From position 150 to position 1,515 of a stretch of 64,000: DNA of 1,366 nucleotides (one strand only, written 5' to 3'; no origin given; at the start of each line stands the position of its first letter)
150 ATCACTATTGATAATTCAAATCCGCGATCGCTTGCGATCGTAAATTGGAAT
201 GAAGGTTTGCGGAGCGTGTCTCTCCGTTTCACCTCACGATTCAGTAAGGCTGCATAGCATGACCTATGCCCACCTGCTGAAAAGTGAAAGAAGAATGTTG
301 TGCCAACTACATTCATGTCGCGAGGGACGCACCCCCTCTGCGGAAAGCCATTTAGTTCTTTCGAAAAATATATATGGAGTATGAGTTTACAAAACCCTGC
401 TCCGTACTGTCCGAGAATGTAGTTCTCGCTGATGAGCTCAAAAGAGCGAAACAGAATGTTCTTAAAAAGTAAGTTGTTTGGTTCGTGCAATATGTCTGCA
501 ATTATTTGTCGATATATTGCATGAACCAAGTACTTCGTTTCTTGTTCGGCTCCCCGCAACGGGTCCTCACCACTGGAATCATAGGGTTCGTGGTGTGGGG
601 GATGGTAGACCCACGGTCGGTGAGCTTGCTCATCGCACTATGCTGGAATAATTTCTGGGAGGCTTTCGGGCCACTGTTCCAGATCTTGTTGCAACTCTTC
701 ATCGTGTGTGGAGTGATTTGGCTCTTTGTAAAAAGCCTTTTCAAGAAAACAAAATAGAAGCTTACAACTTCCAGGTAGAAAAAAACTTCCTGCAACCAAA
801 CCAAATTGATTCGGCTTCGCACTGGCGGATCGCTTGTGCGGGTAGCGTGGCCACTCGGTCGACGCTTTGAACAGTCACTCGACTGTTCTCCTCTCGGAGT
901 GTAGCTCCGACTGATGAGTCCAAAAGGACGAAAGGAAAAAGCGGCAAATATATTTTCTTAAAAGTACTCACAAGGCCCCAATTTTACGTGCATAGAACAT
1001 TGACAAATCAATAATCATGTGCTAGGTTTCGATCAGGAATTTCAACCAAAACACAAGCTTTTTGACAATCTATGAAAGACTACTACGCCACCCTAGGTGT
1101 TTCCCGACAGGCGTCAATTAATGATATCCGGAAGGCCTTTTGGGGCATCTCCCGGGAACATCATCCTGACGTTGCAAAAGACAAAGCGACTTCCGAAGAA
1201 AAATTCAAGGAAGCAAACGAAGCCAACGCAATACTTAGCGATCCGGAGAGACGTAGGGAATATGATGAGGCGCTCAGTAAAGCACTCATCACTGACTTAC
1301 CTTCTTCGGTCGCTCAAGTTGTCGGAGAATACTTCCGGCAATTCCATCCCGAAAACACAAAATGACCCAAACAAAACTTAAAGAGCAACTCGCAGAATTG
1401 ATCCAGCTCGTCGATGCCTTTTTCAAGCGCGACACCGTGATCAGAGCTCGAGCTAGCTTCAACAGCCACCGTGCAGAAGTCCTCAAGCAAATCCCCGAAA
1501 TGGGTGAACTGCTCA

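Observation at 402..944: Two tandem type-III hammerhead ribozymes with compensatory stem covariation, about 480 nt apart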

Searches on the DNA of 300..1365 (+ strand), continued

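Call 29: search_with_rna_model(model_id=R1, sources=[L001, L002, L003, L004, L005, L006, L007, L008, L009, L010, L011, L012, L013, L014, L015, L016, L017, L018, L019, L020, L021, L022, L023, L024, L025, L026, L027, L028, L029, L030, L031, L032, L033, L034, L035, L036, L037, L038, L039, L040, L041, L042, L043, L044, L045, L046, L047, L048, L049, L050, L051, L052, L053, L054, L055, L056, L057, L058, L059, L060, L061, L062, L063, L064, L065, L066, L067, L068, L069, L070, L071, L072, L073, L074, L075, L076, L077, L078, L079, L080, L081, L082, L083, L084, L085, L086, L087, L088, L089, L090, L091, L092, L093, L094, L095, L096, L097, L098, L099, L100], max_evalue=0.05, make_alignment=true)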
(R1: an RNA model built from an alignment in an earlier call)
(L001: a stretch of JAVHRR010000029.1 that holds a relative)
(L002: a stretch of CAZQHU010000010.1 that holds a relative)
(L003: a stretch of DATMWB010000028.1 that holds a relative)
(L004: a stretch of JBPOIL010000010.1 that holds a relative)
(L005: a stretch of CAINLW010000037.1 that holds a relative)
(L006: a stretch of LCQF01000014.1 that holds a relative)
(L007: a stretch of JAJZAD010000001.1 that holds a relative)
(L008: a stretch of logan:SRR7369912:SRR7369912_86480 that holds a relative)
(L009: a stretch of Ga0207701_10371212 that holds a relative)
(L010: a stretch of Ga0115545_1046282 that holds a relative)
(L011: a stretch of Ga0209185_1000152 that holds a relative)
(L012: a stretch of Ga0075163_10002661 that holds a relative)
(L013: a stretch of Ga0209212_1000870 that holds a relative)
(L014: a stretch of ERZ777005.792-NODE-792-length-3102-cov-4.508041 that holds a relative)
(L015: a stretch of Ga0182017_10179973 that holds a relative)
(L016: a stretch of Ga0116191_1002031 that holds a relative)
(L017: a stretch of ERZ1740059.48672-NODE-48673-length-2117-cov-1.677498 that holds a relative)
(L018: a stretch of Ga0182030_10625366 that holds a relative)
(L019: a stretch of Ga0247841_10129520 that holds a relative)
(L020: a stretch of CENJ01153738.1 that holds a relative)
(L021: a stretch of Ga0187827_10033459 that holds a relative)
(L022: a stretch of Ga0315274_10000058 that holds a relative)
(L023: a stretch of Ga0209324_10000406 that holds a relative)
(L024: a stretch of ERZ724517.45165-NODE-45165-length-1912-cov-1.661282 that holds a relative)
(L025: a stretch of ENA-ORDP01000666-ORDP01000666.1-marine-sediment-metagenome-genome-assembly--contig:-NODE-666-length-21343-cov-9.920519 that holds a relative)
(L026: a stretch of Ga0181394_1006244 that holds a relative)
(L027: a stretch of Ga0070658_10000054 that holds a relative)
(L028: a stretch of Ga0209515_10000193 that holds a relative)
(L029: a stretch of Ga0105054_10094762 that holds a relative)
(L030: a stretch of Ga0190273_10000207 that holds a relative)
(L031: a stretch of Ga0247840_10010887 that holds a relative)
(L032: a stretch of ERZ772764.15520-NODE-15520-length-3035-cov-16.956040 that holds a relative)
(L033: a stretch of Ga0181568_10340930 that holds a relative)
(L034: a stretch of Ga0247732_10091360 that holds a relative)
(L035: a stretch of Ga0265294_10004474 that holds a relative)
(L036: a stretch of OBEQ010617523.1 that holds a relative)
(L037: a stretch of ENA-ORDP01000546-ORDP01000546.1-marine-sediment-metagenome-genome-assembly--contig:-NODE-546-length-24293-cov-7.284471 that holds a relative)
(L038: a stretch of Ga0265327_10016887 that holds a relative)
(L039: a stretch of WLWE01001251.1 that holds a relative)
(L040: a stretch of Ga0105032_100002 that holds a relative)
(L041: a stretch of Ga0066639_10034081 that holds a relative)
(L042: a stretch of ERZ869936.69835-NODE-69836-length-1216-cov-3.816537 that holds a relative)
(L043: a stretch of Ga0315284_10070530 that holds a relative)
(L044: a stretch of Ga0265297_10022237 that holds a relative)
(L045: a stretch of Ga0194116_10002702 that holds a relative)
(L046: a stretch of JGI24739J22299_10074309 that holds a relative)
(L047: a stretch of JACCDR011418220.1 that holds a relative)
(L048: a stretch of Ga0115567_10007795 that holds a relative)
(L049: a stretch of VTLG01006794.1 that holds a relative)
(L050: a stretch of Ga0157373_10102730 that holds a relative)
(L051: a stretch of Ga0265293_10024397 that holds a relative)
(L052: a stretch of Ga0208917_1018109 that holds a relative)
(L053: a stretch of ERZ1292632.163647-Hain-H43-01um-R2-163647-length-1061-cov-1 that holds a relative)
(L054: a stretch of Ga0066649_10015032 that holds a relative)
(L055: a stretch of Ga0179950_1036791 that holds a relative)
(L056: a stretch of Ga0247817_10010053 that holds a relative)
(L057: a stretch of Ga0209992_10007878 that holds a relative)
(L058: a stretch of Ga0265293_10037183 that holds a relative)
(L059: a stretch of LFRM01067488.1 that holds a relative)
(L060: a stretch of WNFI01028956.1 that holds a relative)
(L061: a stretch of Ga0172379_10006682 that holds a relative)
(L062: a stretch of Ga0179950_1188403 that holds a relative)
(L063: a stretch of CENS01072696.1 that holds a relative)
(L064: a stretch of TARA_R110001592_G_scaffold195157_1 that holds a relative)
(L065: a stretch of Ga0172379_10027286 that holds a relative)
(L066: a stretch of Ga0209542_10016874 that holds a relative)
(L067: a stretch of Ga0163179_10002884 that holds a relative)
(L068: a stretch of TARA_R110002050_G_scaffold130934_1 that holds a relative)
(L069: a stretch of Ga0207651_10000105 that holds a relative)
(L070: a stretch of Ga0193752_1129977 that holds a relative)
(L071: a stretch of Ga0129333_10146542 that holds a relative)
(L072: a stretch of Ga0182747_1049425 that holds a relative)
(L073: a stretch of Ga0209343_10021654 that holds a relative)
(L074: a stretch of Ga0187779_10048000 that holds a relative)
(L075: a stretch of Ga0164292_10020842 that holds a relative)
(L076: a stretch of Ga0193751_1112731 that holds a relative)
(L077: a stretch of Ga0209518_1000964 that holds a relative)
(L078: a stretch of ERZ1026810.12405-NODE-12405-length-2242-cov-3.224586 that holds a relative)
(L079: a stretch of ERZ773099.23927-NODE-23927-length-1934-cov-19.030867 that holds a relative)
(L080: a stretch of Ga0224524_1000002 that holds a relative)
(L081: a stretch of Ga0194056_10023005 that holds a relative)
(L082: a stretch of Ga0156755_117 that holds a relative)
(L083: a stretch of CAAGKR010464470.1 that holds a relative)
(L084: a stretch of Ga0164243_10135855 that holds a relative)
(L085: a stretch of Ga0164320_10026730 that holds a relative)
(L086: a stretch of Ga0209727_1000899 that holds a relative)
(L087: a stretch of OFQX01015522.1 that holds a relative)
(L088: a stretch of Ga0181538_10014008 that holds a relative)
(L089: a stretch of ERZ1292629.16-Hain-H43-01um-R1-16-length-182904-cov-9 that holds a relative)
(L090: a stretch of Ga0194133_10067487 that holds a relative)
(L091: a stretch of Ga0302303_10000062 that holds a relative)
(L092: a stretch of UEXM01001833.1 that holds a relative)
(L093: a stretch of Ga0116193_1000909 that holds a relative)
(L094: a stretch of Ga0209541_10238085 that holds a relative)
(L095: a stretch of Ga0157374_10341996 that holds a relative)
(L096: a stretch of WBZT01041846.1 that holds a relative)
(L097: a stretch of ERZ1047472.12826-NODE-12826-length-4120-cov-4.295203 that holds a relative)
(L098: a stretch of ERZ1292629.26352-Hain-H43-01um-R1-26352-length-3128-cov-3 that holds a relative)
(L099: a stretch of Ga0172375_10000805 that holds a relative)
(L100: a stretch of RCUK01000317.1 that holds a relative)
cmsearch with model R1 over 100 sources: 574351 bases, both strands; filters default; matches with E-value up to 0.05: 125.
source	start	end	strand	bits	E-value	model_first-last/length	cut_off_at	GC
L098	574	627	+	77.8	1.7e-23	1-54/54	no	0.44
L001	5516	5569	-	77.4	2.4e-23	1-54/54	no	0.46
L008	9815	9868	+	75.8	9.2e-23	1-54/54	no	0.48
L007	2969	3022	+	75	1.7e-22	1-54/54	no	0.5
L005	257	310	-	74.9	1.9e-22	1-54/54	no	0.44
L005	1489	1542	-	74.2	3.3e-22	1-54/54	no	0.5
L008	9333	9386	+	73.5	5.8e-22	1-54/54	no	0.44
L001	5245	5298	-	72.7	1.1e-21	1-54/54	no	0.46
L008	6198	6251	+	72.6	1.2e-21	1-54/54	no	0.44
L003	4747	4800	+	70.1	9e-21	1-54/54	no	0.37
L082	4219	4272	-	69.6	1.4e-20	1-54/54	no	0.44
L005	791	844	-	69.4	1.6e-20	1-54/54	no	0.44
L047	3020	3073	-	67.9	5.3e-20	1-54/54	no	0.44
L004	4834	4887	-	67.7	6.6e-20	1-54/54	no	0.41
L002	5944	5997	+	67.4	8.2e-20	1-54/54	no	0.37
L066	9172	9226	+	66.1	2.4e-19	1-54/54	no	0.44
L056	1258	1311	+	65.9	2.7e-19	1-54/54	no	0.3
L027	6117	6170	-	65.9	2.9e-19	1-54/54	no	0.37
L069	1048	1101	-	65.9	2.9e-19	1-54/54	no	0.37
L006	983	1036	+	65.8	2.9e-19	1-54/54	no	0.46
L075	2870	2925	+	65.5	3.7e-19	1-54/54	no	0.48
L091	1082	1136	+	64.8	6.7e-19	1-54/54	no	0.35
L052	1583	1637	-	63.7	1.7e-18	1-54/54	no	0.55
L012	1258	1312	+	63.4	2.1e-18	1-54/54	no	0.47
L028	6697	6752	-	63.3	2.2e-18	1-54/54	no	0.5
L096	1126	1180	+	63.2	2.6e-18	1-54/54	no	0.45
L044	2528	2582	+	62.9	3.2e-18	1-54/54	no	0.4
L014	14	68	+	62.9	3.2e-18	1-54/54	no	0.31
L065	3523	3577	+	62.8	3.4e-18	1-54/54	no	0.45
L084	580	634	-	62.6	3.9e-18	1-54/54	no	0.44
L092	3323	3377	-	62.6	4.1e-18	1-54/54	no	0.51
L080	3216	3270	+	62.4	4.8e-18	1-54/54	no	0.31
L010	561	615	-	62.3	5.2e-18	1-54/54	no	0.53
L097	925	979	-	62.3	5.3e-18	1-54/54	no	0.45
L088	297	351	+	61.1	1.3e-17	1-54/54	no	0.38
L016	10113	10167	+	60.8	1.7e-17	1-54/54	no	0.45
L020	630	684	+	60.8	1.7e-17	1-54/54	no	0.44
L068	14432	14486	-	60.8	1.7e-17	1-54/54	no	0.44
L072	378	432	+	60.6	2.1e-17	1-54/54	no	0.42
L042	923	977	+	60.5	2.2e-17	1-54/54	no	0.35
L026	1903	1957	-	60.3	2.5e-17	1-54/54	no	0.35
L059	3888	3942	+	60.2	2.7e-17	1-54/54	no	0.58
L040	388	441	+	60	3.4e-17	1-54/54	no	0.35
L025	5150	5204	-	59.9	3.7e-17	1-54/54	no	0.49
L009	23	77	+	59.8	3.9e-17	1-54/54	no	0.38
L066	8157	8211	+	59.7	4.1e-17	1-54/54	no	0.49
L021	2731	2785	+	59.6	4.7e-17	1-54/54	no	0.4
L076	487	541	-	59.6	4.7e-17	1-54/54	no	0.42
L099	8879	8933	+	59.6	4.8e-17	1-54/54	no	0.47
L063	362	416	-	59.5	5.1e-17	1-54/54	no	0.38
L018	130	184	+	59.3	5.8e-17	1-54/54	no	0.47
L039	3146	3200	-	59.3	5.9e-17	1-54/54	no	0.47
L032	2367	2421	-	59.1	6.8e-17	1-54/54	no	0.51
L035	3404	3458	+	59.1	7e-17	1-54/54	no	0.29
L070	560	614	-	58.9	8.3e-17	1-54/54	no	0.44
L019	1480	1534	-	58.9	8.4e-17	1-54/54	no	0.4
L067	11239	11293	+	58.6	1e-16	1-54/54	no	0.53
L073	562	616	+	58.6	1e-16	1-54/54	no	0.49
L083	2248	2302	+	58.6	1.1e-16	1-54/54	no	0.45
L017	999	1053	-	58.5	1.1e-16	1-54/54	no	0.47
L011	499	553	+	58.5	1.1e-16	1-54/54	no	0.49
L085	428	482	+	58.2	1.4e-16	1-54/54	no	0.49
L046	654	708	+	58.2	1.4e-16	1-54/54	no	0.44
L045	76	130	-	58.2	1.5e-16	1-54/54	no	0.53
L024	657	712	-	58.1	1.5e-16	1-54/54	no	0.46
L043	3581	3636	+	57.3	3e-16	1-54/54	no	0.46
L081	1844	1899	-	56.9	4e-16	1-54/54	no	0.39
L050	1168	1222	+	56.7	4.7e-16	1-54/54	no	0.4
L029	2621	2675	+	56.4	6.2e-16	1-54/54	no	0.47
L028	5660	5713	-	56.3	6.5e-16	1-54/54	no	0.54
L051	3024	3078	-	56.3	6.5e-16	1-54/54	no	0.58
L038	3141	3195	-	56.3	6.9e-16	1-54/54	no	0.4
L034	124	178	-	56.2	7.3e-16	1-54/54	no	0.38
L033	1081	1135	+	56.2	7.4e-16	1-54/54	no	0.47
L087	976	1030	-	56.1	8e-16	1-54/54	no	0.45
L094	1437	1491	-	55.9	9.3e-16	1-54/54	no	0.36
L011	1868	1922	+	55.9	9.6e-16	1-54/54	no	0.47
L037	1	53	-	55.9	9.6e-16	1-52/54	3'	0.45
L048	8708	8762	-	55.7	1e-15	1-54/54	no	0.42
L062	433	487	+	55.6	1.2e-15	1-54/54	no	0.45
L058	4633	4687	-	55.5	1.2e-15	1-54/54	no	0.56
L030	8932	8986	-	55.3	1.5e-15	1-54/54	no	0.47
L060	3308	3362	+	55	2e-15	1-54/54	no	0.45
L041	3719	3769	+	54.9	2.1e-15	1-50/54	3'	0.49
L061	127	201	-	54.9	2.1e-15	1-54/54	no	0.53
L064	688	742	-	54.3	3.5e-15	1-54/54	no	0.45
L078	533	587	-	53.7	5.7e-15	1-54/54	no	0.45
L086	6565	6619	-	53.4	7.3e-15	1-54/54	no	0.49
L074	1966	2020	+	53.3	7.7e-15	1-54/54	no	0.45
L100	3850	3904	-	53.3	7.7e-15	1-54/54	no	0.4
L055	926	980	-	53.3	7.8e-15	1-54/54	no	0.44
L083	2640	2694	+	53.2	8.2e-15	1-54/54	no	0.45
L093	1362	1416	+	53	1e-14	1-54/54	no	0.49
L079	634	688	+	52.4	1.6e-14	1-54/54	no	0.51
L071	93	147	-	52.4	1.6e-14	1-54/54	no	0.45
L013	6789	6843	+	52.3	1.7e-14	1-54/54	no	0.53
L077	3606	3660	-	52.3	1.7e-14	1-54/54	no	0.53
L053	1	53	+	52.2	1.8e-14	3-54/54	5'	0.45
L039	2632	2686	-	52.2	1.9e-14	1-54/54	no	0.47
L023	7680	7734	-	52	2.2e-14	1-54/54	no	0.49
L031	8231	8285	+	51.5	3.4e-14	1-54/54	no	0.45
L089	2198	2252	-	51.5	3.4e-14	1-54/54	no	0.4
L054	2316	2370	+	50.7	6.2e-14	1-54/54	no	0.45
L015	140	194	+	50.6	6.6e-14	1-54/54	no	0.51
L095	1139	1192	+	49.9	1.2e-13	1-54/54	no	0.5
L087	249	303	-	49.4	1.8e-13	1-54/54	no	0.36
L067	11574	11628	+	48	5.5e-13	1-54/54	no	0.51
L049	5994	6049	+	43.8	1.7e-11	1-54/54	no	0.41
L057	5576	5623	-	37.9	2e-09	1-54/54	no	0.4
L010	1657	1688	-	37.8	2.2e-09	23-54/54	5'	0.47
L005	1983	2047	-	37.6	2.5e-09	1-54/54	no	0.48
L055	69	155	+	36.3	7.5e-09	1-54/54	no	0.53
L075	5286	5340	+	35.5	1.4e-08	1-54/54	no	0.47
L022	48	88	-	34.6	2.9e-08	1-54/54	no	0.49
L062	132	198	-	34.5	3.4e-08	1-54/54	no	0.42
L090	53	114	-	30.1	1.2e-06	1-54/54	no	0.65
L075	1690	1744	+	29.5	1.9e-06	1-54/54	no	0.53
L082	3851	3943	-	29.1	2.7e-06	1-54/54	no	0.49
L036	525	574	-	28.7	3.6e-06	1-54/54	no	0.5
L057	6278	6326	-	26.2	2.8e-05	1-54/54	no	0.43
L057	3795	3831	-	23.1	0.00032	1-54/54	no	0.32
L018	995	1031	+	22.6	0.0005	1-37/54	3'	0.59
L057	6768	6795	-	22.4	0.00057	7-48/54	no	0.39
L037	479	527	+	18.9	0.0099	1-54/54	no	0.37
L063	56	126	-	18.8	0.011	1-54/54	no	0.38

Alignment A2: 125 matches aligned to the model, 133 columns, each read 5' to 3' on its own strand. Consensus structure (alignment columns), stored with it:
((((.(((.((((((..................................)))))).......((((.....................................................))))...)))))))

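Call 34: search_with_rna_model(model_id=R1, sources=[L101, L102, L103, L104, L105, L106, L107, L108, L109, L110, L111, L112, L113, L114, L115, L116, L117, L118, L119, L120, L121, L122, L123, L124, L125, L126, L127, L128, window], max_evalue=0.05)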
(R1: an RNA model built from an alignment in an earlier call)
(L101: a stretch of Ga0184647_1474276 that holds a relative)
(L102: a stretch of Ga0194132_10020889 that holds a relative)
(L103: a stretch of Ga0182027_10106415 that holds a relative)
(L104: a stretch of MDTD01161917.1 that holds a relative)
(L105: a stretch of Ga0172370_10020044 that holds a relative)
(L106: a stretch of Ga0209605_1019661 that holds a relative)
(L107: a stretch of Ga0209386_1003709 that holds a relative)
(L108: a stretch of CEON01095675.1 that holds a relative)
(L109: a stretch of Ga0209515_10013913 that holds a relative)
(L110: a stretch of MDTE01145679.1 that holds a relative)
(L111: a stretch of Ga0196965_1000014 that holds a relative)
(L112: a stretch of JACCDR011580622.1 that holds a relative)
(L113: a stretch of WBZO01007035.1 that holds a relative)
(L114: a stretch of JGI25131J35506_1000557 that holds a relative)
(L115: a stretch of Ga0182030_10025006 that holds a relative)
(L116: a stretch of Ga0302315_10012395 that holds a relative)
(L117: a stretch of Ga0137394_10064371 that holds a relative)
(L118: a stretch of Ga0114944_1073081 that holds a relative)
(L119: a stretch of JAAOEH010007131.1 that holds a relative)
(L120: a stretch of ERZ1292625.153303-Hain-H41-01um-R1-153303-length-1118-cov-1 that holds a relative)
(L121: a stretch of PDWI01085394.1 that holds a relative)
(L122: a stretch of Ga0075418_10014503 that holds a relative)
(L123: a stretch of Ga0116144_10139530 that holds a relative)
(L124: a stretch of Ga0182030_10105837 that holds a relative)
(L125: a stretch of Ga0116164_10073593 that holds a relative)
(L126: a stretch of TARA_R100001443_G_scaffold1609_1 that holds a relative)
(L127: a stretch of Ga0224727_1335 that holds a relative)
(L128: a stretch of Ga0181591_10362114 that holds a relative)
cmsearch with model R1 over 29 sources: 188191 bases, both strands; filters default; matches with E-value up to 0.05: 41.
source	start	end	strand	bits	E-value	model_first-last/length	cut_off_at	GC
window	886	939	+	75.8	3e-23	1-54/54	no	0.48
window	404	457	+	73.5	1.9e-22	1-54/54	no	0.44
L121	670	725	+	67.4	2.6e-20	1-54/54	no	0.43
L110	3086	3140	-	63.3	7.7e-19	1-54/54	no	0.42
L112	2030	2084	-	62.9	1.1e-18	1-54/54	no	0.45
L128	336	388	-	62.7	1.2e-18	1-54/54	no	0.58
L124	2017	2071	-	61.9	2.3e-18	1-54/54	no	0.35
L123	945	999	-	61.9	2.3e-18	1-54/54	no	0.49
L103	1127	1181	-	61.3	3.7e-18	1-54/54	no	0.55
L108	11897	11951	+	60.7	6.1e-18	1-54/54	no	0.42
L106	1860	1914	-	59.6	1.6e-17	1-54/54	no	0.56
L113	332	386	+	59.4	1.8e-17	1-54/54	no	0.49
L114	4265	4318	-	59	2.5e-17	1-54/54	no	0.35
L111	129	183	+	58.7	3.1e-17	1-54/54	no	0.47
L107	271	325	-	58.3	4.4e-17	1-54/54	no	0.42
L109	2074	2128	-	57.7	7.3e-17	1-54/54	no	0.51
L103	1341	1395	-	57.5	8.4e-17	1-54/54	no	0.55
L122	4364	4418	+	57.3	1e-16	1-54/54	no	0.42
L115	7742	7796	+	56.9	1.3e-16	1-54/54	no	0.44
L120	40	94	-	56.7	1.6e-16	1-54/54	no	0.44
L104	1477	1531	+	56.5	1.8e-16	1-54/54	no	0.42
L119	478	532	-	56.2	2.3e-16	1-54/54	no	0.44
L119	1636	1690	-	56.2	2.3e-16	1-54/54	no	0.44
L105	3155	3209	+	56.1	2.5e-16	1-54/54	no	0.38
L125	1199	1253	-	55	6.1e-16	1-54/54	no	0.4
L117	104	158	+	54.6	8.7e-16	1-54/54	no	0.55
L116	950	1004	-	54.1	1.3e-15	1-54/54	no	0.44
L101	857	911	-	53.3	2.6e-15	1-54/54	no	0.35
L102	4917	4971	+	52.6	4.4e-15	1-54/54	no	0.47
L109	2551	2605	-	51.5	1.1e-14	1-54/54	no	0.49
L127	3355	3409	+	50.7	2.1e-14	1-54/54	no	0.4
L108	8813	8867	+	49.7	4.6e-14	1-54/54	no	0.47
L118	23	88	+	37.5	9.5e-10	1-54/54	no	0.45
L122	1753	1821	+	36.6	1.9e-09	1-54/54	no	0.41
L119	810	866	+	36.4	2.3e-09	1-54/54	no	0.54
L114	286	323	-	35.4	4.9e-09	1-54/54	no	0.39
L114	4783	4841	-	33.9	1.7e-08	1-54/54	no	0.39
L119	1968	2022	+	31.4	1.3e-07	1-52/54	3'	0.55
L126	1460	1525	+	31.3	1.4e-07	1-54/54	no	0.35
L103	781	843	-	26.8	5.3e-06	1-54/54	no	0.54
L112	836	885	-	18.4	0.005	1-54/54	no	0.46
